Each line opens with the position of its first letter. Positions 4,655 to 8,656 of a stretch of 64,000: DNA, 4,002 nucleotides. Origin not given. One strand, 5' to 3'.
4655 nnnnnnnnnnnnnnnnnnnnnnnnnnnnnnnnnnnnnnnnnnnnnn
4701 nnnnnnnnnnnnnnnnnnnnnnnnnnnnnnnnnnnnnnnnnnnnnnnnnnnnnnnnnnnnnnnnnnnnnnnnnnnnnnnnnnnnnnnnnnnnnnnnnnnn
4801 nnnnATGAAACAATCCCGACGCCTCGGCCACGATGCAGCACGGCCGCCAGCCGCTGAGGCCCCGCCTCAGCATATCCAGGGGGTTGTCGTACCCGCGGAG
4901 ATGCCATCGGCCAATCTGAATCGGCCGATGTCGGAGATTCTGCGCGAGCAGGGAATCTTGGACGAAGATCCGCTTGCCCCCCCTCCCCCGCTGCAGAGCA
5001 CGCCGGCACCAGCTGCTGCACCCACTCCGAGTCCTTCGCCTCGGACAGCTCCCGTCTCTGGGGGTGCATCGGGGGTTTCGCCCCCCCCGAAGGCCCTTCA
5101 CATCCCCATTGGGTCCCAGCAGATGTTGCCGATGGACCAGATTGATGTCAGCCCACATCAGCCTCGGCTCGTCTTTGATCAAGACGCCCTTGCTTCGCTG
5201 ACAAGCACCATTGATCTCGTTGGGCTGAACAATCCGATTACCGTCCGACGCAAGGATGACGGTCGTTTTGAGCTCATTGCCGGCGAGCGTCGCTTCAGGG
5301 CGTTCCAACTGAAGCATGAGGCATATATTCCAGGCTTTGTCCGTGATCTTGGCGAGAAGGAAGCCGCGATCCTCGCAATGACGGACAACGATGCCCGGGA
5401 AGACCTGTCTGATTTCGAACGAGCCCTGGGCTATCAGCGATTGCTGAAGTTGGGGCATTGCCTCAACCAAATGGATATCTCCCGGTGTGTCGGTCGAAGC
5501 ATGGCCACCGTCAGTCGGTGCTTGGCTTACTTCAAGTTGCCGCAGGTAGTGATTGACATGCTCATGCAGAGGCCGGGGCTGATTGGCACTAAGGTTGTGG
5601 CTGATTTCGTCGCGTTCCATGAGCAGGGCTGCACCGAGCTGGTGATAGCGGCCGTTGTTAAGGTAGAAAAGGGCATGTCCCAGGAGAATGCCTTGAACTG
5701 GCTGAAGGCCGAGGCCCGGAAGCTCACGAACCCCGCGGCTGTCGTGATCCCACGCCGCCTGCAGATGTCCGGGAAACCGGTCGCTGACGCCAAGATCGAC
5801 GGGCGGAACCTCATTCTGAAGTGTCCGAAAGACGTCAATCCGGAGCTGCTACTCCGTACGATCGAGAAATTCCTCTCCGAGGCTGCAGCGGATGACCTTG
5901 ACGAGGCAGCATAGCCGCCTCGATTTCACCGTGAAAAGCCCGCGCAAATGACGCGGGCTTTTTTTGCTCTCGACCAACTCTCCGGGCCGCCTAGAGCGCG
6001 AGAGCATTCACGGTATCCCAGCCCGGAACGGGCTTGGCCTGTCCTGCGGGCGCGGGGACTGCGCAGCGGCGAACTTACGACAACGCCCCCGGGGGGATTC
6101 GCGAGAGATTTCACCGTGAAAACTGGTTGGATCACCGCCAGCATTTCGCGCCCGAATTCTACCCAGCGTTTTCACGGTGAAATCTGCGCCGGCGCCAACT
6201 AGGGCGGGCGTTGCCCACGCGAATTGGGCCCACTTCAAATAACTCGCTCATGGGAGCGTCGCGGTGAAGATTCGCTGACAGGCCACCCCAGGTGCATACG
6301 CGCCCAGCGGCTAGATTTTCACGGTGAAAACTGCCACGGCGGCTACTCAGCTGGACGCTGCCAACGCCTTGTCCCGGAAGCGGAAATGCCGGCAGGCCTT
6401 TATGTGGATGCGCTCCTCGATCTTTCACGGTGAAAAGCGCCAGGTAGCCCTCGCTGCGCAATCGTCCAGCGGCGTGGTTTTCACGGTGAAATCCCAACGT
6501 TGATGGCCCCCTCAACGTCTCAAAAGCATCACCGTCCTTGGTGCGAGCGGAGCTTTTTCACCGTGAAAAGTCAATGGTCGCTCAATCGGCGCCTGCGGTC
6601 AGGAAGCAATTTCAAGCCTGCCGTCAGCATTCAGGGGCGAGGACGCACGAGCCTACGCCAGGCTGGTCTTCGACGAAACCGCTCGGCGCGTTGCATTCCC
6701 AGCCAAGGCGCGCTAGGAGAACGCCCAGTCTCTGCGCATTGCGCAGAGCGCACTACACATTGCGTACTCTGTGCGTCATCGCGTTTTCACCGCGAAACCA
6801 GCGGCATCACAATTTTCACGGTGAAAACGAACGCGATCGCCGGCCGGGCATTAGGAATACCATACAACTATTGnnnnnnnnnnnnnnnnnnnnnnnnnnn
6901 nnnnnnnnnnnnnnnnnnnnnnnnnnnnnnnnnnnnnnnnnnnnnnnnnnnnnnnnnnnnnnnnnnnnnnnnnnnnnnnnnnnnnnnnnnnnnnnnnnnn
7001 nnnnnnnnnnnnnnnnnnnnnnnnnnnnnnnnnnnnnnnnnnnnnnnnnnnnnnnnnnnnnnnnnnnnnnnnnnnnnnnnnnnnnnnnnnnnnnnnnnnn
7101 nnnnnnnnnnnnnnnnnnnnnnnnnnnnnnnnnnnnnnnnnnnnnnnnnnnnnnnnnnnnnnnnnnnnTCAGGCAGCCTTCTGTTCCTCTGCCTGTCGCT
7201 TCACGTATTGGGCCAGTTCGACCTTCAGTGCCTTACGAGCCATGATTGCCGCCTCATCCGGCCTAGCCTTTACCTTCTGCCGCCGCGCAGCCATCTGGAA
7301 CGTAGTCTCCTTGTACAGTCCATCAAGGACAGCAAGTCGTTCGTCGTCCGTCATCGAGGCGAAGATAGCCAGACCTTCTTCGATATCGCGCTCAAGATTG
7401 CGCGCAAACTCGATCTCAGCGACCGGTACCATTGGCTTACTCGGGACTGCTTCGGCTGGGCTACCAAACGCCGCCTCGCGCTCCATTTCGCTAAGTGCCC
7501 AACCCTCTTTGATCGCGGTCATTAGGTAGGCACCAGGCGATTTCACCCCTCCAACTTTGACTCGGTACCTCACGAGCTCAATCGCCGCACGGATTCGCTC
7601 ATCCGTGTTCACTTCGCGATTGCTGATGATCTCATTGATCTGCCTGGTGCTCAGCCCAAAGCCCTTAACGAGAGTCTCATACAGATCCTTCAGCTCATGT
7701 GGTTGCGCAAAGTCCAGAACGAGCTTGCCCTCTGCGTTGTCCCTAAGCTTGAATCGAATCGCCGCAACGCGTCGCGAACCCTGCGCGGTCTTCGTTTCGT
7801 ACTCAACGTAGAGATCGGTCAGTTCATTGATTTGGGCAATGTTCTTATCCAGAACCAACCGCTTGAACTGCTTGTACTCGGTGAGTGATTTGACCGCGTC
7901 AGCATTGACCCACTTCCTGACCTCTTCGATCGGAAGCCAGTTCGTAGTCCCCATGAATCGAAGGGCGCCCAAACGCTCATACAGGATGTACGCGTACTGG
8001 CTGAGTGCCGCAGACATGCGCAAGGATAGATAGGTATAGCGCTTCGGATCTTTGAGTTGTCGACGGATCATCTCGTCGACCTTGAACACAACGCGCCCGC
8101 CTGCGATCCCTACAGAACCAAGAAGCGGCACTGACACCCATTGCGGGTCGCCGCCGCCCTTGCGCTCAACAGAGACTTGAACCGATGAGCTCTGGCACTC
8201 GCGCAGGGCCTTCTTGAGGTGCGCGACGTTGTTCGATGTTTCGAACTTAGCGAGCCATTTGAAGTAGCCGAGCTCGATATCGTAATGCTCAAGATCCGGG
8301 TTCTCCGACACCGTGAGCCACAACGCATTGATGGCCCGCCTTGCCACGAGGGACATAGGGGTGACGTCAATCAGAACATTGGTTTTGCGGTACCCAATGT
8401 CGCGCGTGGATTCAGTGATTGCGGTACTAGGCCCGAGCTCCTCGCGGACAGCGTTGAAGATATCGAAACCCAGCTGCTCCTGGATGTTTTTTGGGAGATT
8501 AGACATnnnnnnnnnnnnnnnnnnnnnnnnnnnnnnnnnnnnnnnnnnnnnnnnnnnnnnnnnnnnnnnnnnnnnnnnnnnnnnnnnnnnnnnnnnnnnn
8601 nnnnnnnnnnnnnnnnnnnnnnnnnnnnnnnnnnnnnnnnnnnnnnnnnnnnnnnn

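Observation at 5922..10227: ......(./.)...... palindromes: 9 clustered copies plus one outlier 3.4 kb away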

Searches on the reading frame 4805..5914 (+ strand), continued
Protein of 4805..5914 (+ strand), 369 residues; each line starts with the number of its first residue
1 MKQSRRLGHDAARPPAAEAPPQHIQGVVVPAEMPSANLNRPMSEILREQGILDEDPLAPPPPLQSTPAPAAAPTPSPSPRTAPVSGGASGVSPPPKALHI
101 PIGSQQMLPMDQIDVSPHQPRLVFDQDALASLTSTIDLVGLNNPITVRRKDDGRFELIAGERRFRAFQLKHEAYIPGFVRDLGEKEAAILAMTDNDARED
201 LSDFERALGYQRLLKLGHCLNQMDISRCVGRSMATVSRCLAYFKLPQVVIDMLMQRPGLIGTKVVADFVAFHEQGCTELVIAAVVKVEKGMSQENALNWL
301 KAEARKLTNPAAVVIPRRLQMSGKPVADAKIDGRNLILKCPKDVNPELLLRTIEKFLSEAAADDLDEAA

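Call 55: find_related_loci(query=A1, collection=genome_contigs, flank=6000)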
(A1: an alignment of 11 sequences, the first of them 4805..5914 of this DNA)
Query A1 (369 aa) in genome_contigs; peptide patterns used: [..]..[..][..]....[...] (x = any residue, [..] = any of these).
600 stretches matched a pattern (row limit reached: there are more); 599 encode a relative of the query (tblastn E <= 1e-3); the best 80 are kept; 80 distinct loci.
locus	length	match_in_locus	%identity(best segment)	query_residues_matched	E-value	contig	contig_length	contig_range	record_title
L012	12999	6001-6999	47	14-359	2e-82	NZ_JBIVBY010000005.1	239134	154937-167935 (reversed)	Pseudomonas sp. NPDC086251 NPDC086251_136_C9.ctg-0005, whole genome shotgun sequence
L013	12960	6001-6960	45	24-357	7e-77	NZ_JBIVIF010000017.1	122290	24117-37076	Pseudomonas sp. NPDC089392 NPDC089392_164_E3.ctg-0017, whole genome shotgun sequence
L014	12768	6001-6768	34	108-365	2e-42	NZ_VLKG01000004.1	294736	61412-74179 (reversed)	Azomonas agilis strain DSM 375 LX59DRAFT_scaffold00004.4, whole genome shotgun sequence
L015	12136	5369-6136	33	108-365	1e-40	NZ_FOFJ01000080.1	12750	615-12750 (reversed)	Azotobacter beijerinckii strain DSM 378, whole genome shotgun sequence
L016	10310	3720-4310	38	103-300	6e-31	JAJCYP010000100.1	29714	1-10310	MAG: Bacteroidota bacterium isolate OFTM201 OFTM201_99, whole genome shotgun sequence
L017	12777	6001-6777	32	108-359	2e-30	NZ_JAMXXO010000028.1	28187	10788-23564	Acinetobacter lwoffii strain VE192-9 contig00028, whole genome shotgun sequence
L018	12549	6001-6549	33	108-293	4e-28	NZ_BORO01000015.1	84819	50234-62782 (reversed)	Oceanobacillus sp. J11TS1 sequence15, whole genome shotgun sequence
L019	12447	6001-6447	39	108-256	3e-27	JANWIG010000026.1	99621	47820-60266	MAG: Thermoactinomycetaceae bacterium isolate CRAIB_MAG35 c_000000050157, whole genome shotgun sequence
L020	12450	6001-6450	37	108-256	7e-27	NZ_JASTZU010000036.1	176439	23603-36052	Aquibacillus rhizosphaerae strain LR5S19 2220, whole genome shotgun sequence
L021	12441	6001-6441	41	108-255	1e-26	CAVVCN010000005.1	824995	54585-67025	MAG: uncultured Actinomycetes bacterium isolate MFD02360.bin.2.291 genome assembly, contig: contig_628, whole genome sho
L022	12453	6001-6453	38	106-256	2e-26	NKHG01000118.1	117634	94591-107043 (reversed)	Bacillus pumilus strain 36R_ATNSAL contig00033, whole genome shotgun sequence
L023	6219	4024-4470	41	103-253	1e-26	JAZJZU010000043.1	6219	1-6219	MAG: Gemmatimonadota bacterium isolate ADI_H2L1_1_122_18_3-bin035_1 ADIH2L11_B035_1_000000000043, whole genome shotgun s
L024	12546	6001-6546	34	108-293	2e-26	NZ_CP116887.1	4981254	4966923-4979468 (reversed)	Aneurinibacillus sp. Ricciae_BoGa-3 chromosome, complete genome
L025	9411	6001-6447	38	106-255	1e-26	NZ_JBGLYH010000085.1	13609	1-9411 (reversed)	Pseudodesulfovibrio karagichevae strain 9FUS NODE_85_length_13609_cov_52.475671, whole genome shotgun sequence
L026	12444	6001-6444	42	108-256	2e-26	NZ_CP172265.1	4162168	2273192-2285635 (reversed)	Aquihabitans daechungensis strain DSM 27986 chromosome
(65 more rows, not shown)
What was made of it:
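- Tried and rejected: It returned mostly chromosomal ParB/Noc loci (call 55).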

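Call 85: search_protein_families(library=ncbifam, proteins=[window:4805-5914:+], max_evalue=0.01)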
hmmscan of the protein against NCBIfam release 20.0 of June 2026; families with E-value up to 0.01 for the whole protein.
window:4805-5914:+ (369 aa): 7 families
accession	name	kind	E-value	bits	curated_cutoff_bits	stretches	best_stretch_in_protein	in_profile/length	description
TIGR00180.1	parB_part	domain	3.6e-35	121.4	58.45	1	104-265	4-166/186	ParB/RepB/Spo0J family partition protein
TIGR04285.1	nucleoid_noc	exception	9.8e-35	120.1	315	1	106-256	3-151/255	nucleoid occlusion protein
TIGR03734.1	PRTRC_parB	hypoth_equivalog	4.8e-17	61.7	278.6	1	118-261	6-152/555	PRTRC system ParB family protein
TIGR03454.1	partition_RepB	equivalog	8.1e-14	51.7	201.5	1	109-252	68-211/325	plasmid partitioning protein RepB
NF010440.0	PRK13866.1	equivalog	1.8e-07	30.6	522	1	111-240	71-200/336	plasmid partitioning protein RepB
NF010252.0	PRK13698.1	equivalog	4.3e-06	25.8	274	1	125-360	85-318/323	ParB/RepB/Spo0J family plasmid partition protein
NF010406.0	PRK13832.1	subfamily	5.5e-05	21.9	640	1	125-223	25-125/578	plasmid partitioning protein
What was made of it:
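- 4805..5914 (+): parB: 369-aa ParB with a CTPase-type N-domain (GERRFRA) and an HTH. The N-terminal peptide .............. is conserved. RefSeq annotates only a truncated 260-263-aa version. TIGR00180 121 bits against a cut-off of 58 (call 85).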

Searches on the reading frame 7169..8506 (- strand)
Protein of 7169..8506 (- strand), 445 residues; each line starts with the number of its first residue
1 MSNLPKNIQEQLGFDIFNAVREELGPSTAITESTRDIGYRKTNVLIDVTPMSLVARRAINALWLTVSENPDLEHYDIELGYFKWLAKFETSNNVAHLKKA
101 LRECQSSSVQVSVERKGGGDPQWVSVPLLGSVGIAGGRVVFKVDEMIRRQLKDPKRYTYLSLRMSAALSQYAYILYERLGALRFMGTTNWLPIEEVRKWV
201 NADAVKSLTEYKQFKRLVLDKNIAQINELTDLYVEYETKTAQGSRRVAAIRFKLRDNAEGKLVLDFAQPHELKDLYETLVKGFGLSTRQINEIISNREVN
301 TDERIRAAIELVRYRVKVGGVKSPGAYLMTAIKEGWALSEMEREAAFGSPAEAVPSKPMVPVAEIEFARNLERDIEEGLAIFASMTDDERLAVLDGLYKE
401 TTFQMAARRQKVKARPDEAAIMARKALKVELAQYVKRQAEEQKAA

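Call 24: search_protein_families(library=pfam, proteins=[window:7169-8506:-], max_evalue=0.01)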
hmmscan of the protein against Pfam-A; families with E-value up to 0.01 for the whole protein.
window:7169-8506:- (445 aa): 2 families
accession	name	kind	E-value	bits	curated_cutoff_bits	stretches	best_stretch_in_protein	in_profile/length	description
PF21205.3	Rep3_C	-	8.9e-10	39.1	21.1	1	193-253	2-58/59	Initiator Rep protein, WH2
PF01051.27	Rep3_N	-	2.4e-09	38.2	22.4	1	40-179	3-140/141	Initiator Replication protein, WH1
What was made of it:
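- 7169..8506 (-): repA: Rep3-type (WH1/WH2) iteron-binding initiator. Not part of the partition system, but it lies between the site cluster and the outlier. Pfam Rep3_N and Rep3_C (call 24).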

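Call 85: search_protein_families(library=ncbifam, proteins=[window:7169-8506:-], max_evalue=0.01)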
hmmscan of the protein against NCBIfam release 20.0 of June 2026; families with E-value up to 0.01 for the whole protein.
window:7169-8506:- (445 aa): 2 families
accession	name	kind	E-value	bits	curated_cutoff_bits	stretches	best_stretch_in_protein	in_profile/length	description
NF038290.1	repM_Acin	exception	6.9e-13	48.6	250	1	155-262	126-231/304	replication initiation protein RepM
NF010305.0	PRK13742.1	equivalog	0.0053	16.1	342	1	155-258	144-246/251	replication initiation protein RepE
